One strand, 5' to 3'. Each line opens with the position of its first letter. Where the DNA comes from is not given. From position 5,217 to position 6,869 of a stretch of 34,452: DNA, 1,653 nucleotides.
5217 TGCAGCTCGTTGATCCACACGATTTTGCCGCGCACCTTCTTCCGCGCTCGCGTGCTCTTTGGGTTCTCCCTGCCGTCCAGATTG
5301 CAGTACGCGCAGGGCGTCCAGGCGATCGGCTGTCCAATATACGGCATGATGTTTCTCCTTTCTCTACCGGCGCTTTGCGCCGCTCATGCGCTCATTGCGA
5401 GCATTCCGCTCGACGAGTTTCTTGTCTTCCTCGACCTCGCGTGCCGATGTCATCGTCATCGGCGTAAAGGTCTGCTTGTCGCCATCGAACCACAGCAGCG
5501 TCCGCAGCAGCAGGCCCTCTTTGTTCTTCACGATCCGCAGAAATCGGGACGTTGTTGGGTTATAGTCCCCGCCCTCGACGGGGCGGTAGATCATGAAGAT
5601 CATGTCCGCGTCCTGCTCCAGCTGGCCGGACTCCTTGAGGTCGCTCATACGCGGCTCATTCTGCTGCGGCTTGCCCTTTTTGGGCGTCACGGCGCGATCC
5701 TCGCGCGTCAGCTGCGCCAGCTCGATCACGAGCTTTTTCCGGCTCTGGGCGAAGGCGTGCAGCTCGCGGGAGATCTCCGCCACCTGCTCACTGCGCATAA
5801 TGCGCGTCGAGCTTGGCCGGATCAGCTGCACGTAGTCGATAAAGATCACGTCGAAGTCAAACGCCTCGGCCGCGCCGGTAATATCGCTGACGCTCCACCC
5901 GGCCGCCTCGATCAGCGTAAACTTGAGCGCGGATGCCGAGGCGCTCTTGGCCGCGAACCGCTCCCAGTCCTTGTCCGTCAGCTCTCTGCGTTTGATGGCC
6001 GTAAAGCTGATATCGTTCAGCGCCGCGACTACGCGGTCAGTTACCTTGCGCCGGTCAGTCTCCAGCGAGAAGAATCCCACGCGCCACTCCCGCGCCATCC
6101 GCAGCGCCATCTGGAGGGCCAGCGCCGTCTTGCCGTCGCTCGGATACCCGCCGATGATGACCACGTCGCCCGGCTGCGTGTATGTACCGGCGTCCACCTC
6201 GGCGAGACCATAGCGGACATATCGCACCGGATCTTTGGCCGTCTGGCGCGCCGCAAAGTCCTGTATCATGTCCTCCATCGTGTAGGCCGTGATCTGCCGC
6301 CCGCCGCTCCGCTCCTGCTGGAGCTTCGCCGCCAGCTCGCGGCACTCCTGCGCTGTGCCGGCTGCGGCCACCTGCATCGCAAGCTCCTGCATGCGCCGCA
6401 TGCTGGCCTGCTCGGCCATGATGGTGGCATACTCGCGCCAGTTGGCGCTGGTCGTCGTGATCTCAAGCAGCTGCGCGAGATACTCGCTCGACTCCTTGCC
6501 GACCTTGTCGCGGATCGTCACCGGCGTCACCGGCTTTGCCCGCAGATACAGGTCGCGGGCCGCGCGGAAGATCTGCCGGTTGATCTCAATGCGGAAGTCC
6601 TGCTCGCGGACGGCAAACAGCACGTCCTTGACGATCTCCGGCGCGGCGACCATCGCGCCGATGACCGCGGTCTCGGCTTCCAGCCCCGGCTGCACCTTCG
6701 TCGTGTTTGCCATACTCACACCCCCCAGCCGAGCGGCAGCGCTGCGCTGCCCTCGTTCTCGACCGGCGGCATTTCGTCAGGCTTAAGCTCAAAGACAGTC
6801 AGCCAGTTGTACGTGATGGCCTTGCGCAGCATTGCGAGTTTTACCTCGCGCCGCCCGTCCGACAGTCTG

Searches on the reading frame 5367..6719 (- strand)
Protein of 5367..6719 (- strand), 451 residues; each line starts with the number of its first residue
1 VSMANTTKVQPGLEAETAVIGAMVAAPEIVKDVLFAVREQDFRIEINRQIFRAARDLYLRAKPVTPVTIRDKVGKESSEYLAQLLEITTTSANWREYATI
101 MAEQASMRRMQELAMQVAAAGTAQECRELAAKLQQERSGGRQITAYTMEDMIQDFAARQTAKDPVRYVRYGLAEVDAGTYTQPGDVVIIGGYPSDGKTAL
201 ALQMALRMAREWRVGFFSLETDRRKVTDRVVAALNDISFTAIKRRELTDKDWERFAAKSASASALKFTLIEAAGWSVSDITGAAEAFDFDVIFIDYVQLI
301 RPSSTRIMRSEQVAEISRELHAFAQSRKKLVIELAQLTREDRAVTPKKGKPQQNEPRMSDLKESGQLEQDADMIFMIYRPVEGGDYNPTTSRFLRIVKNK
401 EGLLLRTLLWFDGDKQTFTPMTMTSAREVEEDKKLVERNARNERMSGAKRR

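Call 62: search_protein_families(library=pfam, proteins=[window:5367-6719:-], max_evalue=0.001)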
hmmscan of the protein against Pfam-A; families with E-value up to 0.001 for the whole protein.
window:5367-6719:- (451 aa): 4 families
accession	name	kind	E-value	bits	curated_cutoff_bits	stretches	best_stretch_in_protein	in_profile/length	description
PF03796.21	DnaB_C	-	1.9e-47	162.2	27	1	171-419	5-254/255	DnaB-like helicase C terminal domain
PF00772.26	DnaB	-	3.2e-18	66.1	23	1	13-102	6-102/103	DnaB-like helicase N terminal domain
PF20720.3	nSTAND3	-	0.00011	22.4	27.2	0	185-214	18-48/155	Novel STAND NTPase 3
PF13481.12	AAA_25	-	0.00028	21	27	1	183-296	32-151/195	AAA domain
